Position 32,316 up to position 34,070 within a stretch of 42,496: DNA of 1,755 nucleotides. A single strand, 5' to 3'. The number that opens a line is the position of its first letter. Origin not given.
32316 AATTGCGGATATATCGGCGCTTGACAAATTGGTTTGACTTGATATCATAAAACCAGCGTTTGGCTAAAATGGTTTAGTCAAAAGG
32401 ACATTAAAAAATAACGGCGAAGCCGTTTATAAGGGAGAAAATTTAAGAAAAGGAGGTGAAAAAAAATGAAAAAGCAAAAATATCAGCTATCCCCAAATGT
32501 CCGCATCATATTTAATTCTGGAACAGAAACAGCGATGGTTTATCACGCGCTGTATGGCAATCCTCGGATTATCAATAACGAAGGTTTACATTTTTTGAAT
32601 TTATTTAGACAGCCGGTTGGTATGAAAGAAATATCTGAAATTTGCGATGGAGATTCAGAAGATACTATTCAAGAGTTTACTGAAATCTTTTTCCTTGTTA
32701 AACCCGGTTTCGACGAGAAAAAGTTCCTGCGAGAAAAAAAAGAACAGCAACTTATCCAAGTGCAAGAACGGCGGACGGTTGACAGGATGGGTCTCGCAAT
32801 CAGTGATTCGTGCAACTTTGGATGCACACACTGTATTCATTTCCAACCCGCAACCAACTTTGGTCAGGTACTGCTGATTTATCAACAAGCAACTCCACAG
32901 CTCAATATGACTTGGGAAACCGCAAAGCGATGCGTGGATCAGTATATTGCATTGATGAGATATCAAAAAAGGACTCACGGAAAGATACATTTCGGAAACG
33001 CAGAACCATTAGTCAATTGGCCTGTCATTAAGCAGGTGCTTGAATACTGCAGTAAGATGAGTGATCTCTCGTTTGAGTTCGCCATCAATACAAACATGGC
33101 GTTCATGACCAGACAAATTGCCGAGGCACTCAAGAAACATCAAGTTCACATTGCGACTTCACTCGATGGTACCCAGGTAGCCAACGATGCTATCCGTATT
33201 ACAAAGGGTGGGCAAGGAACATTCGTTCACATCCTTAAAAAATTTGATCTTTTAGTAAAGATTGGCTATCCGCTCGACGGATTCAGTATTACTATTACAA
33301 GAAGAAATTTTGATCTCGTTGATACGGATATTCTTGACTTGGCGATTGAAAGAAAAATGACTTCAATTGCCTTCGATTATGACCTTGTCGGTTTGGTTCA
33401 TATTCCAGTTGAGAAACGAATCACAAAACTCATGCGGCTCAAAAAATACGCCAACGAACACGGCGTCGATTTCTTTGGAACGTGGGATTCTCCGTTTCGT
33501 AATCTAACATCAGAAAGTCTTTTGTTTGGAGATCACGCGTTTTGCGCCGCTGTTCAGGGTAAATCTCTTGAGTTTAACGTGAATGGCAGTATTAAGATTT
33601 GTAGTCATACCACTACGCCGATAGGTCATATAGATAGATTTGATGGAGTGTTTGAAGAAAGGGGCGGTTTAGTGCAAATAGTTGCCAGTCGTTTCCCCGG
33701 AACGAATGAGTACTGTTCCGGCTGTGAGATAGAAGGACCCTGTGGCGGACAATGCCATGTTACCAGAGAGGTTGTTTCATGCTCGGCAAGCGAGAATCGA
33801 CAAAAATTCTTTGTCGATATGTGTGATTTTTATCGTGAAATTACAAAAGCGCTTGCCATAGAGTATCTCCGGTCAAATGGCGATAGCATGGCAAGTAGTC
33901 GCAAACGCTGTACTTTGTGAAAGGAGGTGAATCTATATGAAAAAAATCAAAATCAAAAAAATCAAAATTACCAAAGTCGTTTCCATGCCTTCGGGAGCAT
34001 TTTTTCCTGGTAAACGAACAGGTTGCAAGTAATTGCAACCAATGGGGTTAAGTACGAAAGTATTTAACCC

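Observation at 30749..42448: Array of four paralogous rSAM/SPASM + downstream mini-ORF cassettes, each with its own divergent HExxH protein: a multi-cassette RiPP-like locus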

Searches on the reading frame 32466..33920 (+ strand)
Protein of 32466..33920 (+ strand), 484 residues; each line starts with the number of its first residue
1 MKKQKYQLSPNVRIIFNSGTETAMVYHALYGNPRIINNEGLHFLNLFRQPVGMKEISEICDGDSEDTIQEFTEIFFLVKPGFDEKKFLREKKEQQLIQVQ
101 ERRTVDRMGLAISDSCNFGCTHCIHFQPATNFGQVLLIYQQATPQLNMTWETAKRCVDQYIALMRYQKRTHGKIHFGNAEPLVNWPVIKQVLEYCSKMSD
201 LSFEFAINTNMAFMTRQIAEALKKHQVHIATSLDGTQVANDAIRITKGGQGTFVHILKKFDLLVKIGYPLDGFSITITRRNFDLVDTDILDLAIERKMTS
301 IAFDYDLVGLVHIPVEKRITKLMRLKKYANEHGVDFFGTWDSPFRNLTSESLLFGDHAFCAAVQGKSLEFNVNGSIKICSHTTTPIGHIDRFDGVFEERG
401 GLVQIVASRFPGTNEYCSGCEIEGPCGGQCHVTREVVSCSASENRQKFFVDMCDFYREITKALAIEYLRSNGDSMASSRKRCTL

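Call 5: search_protein_families(library=pfam, proteins=[window:32466-33920:+], max_evalue=0.01)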
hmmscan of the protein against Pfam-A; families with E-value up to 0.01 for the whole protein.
window:32466-33920:+ (484 aa): 1 family
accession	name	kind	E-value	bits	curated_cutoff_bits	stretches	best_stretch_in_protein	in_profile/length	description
PF04055.27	Radical_SAM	-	3.4e-10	40.8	29.5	1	112-270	3-143/166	Radical SAM superfamily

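Call 6: search_protein_families(library=ncbifam, proteins=[window:32466-33920:+], max_evalue=0.01)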
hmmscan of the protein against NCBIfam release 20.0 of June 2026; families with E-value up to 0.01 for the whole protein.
window:32466-33920:+ (484 aa): 41 families (the best 25 are shown)
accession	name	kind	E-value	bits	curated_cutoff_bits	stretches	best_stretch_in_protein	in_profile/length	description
NF035951.1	rSAM_RumMC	equivalog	2.3e-24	86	720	1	83-264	91-260/510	RumMC family radical SAM sactipeptide maturase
NF047865.1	rSAM_PapB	equivalog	3.2e-24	85.8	340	1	108-438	5-324/330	PapB family radical SAM/SPASM ranthipeptide maturase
TIGR03906.1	quino_hemo_SAM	equivalog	8.8e-24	84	453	1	62-265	58-243/467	quinohemoprotein amine dehydrogenase maturation protein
TIGR04068.1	rSAM_ocin_clost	equivalog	4.9e-21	75.2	500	1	59-261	35-230/462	Cys-rich peptide radical SAM maturase CcpM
TIGR04064.1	rSAM_nif11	equivalog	5.7e-21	74.8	518.7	1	89-265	60-226/459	nif11-like peptide radical SAM maturase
TIGR03974.1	rSAM_six_Cys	equivalog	2.1e-20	73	425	1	71-292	63-273/451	thioether cross-link-forming SCIFF peptide maturase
TIGR04148.1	GG_samocin_CFB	equivalog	3.2e-16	59.5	300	1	100-264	11-171/411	radical SAM peptide maturase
NF040492.1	not_ScfB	exception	8.5e-16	57.8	855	1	70-291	60-271/450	ScfB-related radical SAM/SPASM orphan maturase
NF038107.1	rSAM_NF038107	equivalog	2.3e-15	56.3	600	1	20-308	14-278/444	Cys-every-fifth radical SAM/SPASM peptide maturase CefB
TIGR04136.1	rSAM_FibroRumin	equivalog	2.9e-15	56.1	400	1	19-432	11-420/458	FibroRumin system radical SAM peptide maturase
TIGR03978.1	rSAM_paired_1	equivalog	7.3e-15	54.7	370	1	141-265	107-229/466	His-Xaa-Ser system radical SAM maturase HxsB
NF041298.1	rSAM_mat_DynA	equivalog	5.7e-14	51.8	450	1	142-298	22-179/356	dynobactin maturation radical SAM/SPASM protein DynA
TIGR03942.1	sulfatase_rSAM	equivalog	7.3e-14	51.6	349.45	1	111-266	6-151/363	anaerobic sulfatase maturase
TIGR04163.1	rSAM_cobopep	equivalog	2.3e-12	46.4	375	1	110-299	68-241/428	peptide-modifying radical SAM enzyme CbpB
TIGR04463.1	rSAM_vs_C_rich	equivalog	2.7e-12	46.2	525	1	16-431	5-395/438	TIGR04463 family radical SAM/SPASM RiPP maturase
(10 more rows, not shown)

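Call 38: find_homologous_proteins(query=A5, max_evalue=1e-10)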
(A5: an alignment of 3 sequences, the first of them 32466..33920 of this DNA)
Query A5 (3 sequences) (484 aa, profile of the alignment): 264 proteins with E <= 1e-10 among 5455 candidates; the best 120 are listed.
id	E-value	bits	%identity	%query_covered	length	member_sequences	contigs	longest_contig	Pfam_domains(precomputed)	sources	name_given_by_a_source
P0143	1.8e-176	606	88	100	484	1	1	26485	PF04055.28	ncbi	-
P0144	1.3e-174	600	100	89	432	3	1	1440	PF04055.28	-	-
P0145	2.2e-166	572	79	100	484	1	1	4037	PF04055.28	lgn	-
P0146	3.2e-166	572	80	99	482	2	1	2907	PF04055.28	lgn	-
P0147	4.4e-166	571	80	100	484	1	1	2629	PF04055.28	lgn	-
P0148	9.1e-166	570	78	99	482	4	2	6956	PF04055.28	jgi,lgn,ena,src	-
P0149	5.3e-164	565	80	100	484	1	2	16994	PF04055.28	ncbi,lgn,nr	ncbi:radical SAM protein [Patescibacteria group bacterium]|nr:radical SAM protein [Patescibacteria g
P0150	1.4e-163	563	78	99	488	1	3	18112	PF04055.28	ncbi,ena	-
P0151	1.8e-163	563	79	100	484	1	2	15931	PF04055.28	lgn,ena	-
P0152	1.6e-162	560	80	99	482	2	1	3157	PF04055.28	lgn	-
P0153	2.4e-162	559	81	100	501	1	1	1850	PF04055.28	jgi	-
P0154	3.7e-162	559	80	99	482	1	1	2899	PF04055.28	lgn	-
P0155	5.3e-162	558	79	99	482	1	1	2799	PF04055.28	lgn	-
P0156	6.1e-162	558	79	100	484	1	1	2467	PF04055.28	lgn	-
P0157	8.2e-162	557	80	99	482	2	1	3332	PF04055.28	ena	-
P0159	3.5e-161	555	79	99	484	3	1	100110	PF04055.28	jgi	-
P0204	1.9e-130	454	64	99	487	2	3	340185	PF04055.28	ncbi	-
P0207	4.2e-129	450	64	100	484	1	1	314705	PF04055.28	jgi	-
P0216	3.3e-126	440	64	98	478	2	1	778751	PF04055.28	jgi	jgi:uncharacterized protein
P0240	5.4e-102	360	55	97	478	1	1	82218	PF04055.28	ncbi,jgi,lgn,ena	ncbi:MAG: radical SAM protein [Candidatus Taylorbacteria bacterium]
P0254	9.6e-88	313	46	96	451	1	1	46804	PF04055.28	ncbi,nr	ncbi:radical SAM protein [Candidatus Wolfebacteria bacterium]|nr:radical SAM protein [Candidatus Wol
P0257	4.9e-87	311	47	96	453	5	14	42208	PF04055.28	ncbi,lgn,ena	-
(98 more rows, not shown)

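Call 39: find_encoding_contigs(protein=P0216, flank=8000, max_places=1)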
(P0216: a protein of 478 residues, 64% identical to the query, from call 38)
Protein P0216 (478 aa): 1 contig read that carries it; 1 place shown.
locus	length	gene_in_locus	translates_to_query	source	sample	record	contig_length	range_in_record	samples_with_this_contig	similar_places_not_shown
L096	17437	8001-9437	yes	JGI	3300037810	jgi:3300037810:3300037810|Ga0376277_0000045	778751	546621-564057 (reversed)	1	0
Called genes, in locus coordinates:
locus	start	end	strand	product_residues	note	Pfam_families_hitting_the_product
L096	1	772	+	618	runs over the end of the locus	PF00456:Transketolase_N, PF13292:DXP_synthase_N (weak), PF00676:E1_dh (weak), PF02779:Transket_pyr, PF02780:Transketolase_C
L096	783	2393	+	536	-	-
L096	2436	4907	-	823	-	PF00521:DNA_topoisoIV, PF03989:DNA_gyraseA_C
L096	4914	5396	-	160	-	-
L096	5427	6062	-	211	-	PF13483:Lactamase_B_3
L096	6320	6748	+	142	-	-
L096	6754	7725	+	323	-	PF02368:Big_2 (faint)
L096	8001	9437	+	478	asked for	PF04055:Radical_SAM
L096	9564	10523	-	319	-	PF01636:APH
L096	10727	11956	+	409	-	PF21710:Spt6_S1 (faint), PF00575:S1 (weak), PF23459:S1_RRP5 (faint), PF24685:OB_RRP5_4th (faint), PF00575:S1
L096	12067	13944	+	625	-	PF06480:FtsH_ext (weak), PF00004:AAA, PF17862:AAA_lid_3, PF01434:Peptidase_M41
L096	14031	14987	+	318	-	-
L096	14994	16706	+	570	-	PF00437:T2SSE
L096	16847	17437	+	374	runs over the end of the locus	-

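Call 40: find_encoding_contigs(protein=P0240, flank=8000, max_places=1)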
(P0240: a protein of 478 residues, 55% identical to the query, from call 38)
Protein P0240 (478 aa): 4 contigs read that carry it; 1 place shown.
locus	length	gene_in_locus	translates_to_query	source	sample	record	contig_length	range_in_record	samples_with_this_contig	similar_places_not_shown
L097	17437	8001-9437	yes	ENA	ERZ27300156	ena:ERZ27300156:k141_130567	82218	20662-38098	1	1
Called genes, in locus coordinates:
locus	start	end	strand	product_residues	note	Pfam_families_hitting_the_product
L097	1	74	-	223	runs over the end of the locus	PF04127:DFP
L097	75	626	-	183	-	PF02441:Flavoprotein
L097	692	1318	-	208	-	PF01553:Acyltransferase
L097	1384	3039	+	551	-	PF16927:HisKA_7TM, PF00512:HisKA (weak), PF02518:HATPase_c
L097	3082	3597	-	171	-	PF01272:GreA_GreB (weak)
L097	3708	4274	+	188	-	PF01712:dNK (weak), PF02223:Thymidylate_kin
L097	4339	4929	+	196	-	PF01928:CYTH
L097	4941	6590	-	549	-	PF02867:Ribonuc_red_lgC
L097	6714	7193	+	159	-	-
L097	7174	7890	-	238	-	-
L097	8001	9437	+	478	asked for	PF04055:Radical_SAM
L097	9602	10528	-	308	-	PF01633:Choline_kinase (weak), PF01636:APH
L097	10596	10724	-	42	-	-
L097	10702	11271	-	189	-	PF13238:AAA_18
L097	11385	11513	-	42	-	-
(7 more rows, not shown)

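Call 41: find_encoding_contigs(protein=P0254, flank=8000, max_places=1)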
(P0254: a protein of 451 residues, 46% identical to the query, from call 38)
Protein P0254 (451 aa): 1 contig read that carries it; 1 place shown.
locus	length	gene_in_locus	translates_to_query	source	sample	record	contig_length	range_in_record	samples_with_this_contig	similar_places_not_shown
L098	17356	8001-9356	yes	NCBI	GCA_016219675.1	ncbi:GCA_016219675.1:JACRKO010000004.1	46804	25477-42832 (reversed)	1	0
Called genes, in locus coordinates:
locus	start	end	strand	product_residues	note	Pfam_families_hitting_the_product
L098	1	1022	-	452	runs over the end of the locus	PF11638:DnaA_N, PF00308:Bac_DnaA, PF01695:IstB_IS21, PF00004:AAA (weak), PF08299:Bac_DnaA_C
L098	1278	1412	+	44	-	PF00468:Ribosomal_L34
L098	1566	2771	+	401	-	PF04055:Radical_SAM, PF13186:SPASM (weak)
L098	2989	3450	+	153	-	-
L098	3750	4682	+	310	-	PF01636:APH, PF01633:Choline_kinase (weak)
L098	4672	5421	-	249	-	-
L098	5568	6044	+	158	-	-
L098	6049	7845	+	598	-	-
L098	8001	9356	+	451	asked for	PF04055:Radical_SAM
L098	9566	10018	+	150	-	PF13302:Acetyltransf_3, PF13420:Acetyltransf_4, PF00583:Acetyltransf_1, PF13673:Acetyltransf_10, PF13508:Acetyltransf_7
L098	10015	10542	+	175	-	PF13302:Acetyltransf_3, PF13420:Acetyltransf_4, PF00583:Acetyltransf_1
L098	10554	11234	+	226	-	-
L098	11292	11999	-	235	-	-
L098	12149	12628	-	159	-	-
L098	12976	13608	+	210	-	-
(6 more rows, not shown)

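Call 59: find_encoding_contigs(protein=P0204, flank=6000, max_places=1)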
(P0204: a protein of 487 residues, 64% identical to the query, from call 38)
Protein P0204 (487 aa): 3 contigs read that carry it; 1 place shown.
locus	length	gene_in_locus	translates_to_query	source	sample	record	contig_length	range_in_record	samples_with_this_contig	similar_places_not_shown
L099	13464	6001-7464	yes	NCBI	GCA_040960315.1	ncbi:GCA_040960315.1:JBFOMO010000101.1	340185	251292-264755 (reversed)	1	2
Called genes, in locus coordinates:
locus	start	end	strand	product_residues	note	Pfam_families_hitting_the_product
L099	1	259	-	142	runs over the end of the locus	-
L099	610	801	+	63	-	-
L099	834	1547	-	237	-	PF07719:TPR_2 (faint), PF13176:TPR_7 (faint), PF13424:TPR_12 (faint), PF13432:TPR_16 (faint)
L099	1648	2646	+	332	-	PF21068:ATPgraspMvdD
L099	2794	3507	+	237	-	PF01427:Peptidase_M15, PF02557:VanY (weak)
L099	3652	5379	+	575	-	PF14716:HHH_8, PF14520:HHH_5 (weak), PF14792:DNA_pol_B_palm (weak), PF14791:DNA_pol_B_thumb, PF02811:PHP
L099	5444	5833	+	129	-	PF00293:NUDIX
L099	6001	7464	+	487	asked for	PF04055:Radical_SAM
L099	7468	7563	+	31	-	-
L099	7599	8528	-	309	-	PF01636:APH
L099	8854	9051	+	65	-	-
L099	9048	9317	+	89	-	-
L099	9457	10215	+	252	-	-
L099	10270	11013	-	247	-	PF01978:TrmB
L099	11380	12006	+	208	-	-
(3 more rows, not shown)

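Call 60: find_encoding_contigs(protein=P0207, flank=6000, max_places=1)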
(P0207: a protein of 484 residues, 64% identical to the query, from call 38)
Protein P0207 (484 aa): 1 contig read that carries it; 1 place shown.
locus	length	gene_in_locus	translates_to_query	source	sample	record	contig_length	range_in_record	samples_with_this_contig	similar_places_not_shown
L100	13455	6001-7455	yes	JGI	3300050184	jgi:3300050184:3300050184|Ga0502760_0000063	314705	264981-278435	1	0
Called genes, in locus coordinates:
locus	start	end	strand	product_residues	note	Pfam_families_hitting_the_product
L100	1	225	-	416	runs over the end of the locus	PF21543:CvfB_2nd (faint), PF00575:S1 (weak), PF13509:S1_2 (faint), PF23459:S1_RRP5 (faint), PF00575:S1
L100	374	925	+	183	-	PF04229:GrpB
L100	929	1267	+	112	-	PF04266:ASCH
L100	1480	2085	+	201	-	PF00583:Acetyltransf_1, PF13508:Acetyltransf_7 (weak)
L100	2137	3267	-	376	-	PF01546:Peptidase_M20, PF07687:M20_dimer (weak)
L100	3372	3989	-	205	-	PF00117:GATase, PF07722:Peptidase_C26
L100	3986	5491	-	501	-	PF04715:, PF00425:Chorismate_bind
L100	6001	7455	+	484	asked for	PF04055:Radical_SAM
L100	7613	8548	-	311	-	PF01636:APH, PF01633:Choline_kinase (weak), PF02958:EcKL (weak)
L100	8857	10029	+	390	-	PF05631:MFS_5, PF07690:MFS_1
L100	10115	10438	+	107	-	PF12647:RNHCP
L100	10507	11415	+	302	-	PF00892:EamA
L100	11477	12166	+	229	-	-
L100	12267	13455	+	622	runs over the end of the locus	PF01551:Peptidase_M23 (weak)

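Call 61: find_encoding_contigs(protein=P0159, flank=6000, max_places=1)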
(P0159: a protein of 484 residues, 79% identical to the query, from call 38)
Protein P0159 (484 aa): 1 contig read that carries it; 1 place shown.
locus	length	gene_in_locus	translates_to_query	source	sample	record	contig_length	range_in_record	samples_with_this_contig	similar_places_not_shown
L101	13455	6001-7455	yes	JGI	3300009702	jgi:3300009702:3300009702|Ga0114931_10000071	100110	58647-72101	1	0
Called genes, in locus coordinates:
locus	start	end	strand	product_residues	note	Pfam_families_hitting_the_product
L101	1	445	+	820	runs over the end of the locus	PF01555:N6_N4_Mtase, PF03602:Cons_hypoth95 (faint), PF01555:N6_N4_Mtase (weak), PF27126:NmeDI_C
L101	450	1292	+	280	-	PF01555:N6_N4_Mtase, PF03602:Cons_hypoth95 (weak), PF01170:UPF0020 (weak), PF09445:Methyltransf_15 (weak), PF13847:Methyltransf_31, PF13649:Methyltransf_25 (weak), PF01555:N6_N4_Mtase (weak)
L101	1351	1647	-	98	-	-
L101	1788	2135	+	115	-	PF13560:HTH_31, PF01381:HTH_3, PF12844:HTH_19 (weak)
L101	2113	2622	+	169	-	PF06114:Peptidase_M78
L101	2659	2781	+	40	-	-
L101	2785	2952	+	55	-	-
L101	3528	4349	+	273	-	PF01209:Ubie_methyltran, PF13489:Methyltransf_23, PF05219:DREV, PF01728:FtsJ, PF05175:MTS, PF13847:Methyltransf_31, PF08241:Methyltransf_11, PF08242:Methyltransf_12, +1 more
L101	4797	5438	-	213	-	-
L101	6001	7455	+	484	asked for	PF04055:Radical_SAM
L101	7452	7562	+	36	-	-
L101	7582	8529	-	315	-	PF01636:APH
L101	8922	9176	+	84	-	-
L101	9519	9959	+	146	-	PF00293:NUDIX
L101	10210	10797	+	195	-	PF23023:Anti-Pycsar_Apyc1 (faint), PF00753:Lactamase_B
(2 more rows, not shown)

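Call 72: search_solved_structures(query=window:32466-33920:+, max_evalue=0.001, show_alignments=1)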
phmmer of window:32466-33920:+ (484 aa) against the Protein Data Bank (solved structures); distinct sequences matched with E-value up to 0.001: 2.
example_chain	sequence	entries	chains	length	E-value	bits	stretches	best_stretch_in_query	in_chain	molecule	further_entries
8vpo_A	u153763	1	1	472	3.3e-35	125.1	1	22-432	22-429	Radical SAM core domain-containing protein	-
5wgg_A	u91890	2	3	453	1.9e-14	56.7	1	93-295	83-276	Radical SAM domain protein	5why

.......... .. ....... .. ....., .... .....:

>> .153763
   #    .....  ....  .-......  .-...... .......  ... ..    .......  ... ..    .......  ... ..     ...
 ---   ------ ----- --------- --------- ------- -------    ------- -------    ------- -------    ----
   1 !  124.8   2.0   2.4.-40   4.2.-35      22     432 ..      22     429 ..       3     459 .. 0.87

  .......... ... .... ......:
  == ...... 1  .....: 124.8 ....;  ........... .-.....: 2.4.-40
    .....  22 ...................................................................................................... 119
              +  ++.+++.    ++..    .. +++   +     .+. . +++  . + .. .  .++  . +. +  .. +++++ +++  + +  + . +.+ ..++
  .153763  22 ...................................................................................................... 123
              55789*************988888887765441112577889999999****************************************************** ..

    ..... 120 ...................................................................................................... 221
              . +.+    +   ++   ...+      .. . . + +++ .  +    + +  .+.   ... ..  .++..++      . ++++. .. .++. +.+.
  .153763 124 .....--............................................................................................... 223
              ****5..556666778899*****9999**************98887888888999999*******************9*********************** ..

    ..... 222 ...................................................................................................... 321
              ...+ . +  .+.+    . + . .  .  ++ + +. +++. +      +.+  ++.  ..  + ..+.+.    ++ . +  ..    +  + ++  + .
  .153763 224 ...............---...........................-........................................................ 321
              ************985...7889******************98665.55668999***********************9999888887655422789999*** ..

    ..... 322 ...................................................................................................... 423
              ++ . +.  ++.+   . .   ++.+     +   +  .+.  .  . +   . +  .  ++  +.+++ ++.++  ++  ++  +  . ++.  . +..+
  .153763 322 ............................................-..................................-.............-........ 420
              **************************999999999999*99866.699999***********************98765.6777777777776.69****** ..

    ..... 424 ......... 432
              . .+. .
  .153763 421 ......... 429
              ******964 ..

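Call 99: search_protein_families(library=padloc, proteins=[window:32466-33920:+], max_evalue=0.001)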
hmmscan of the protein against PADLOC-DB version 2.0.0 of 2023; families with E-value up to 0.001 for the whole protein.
window:32466-33920:+ (484 aa): 2 families
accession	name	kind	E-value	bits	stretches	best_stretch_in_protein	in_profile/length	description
PDLC02903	pVip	-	1.6e-06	25.8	1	112-240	6-107/257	Viperins not associated with kinases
PDLC02904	pVip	-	0.00015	19.4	1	112-256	9-132/262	Viperins associated with kinases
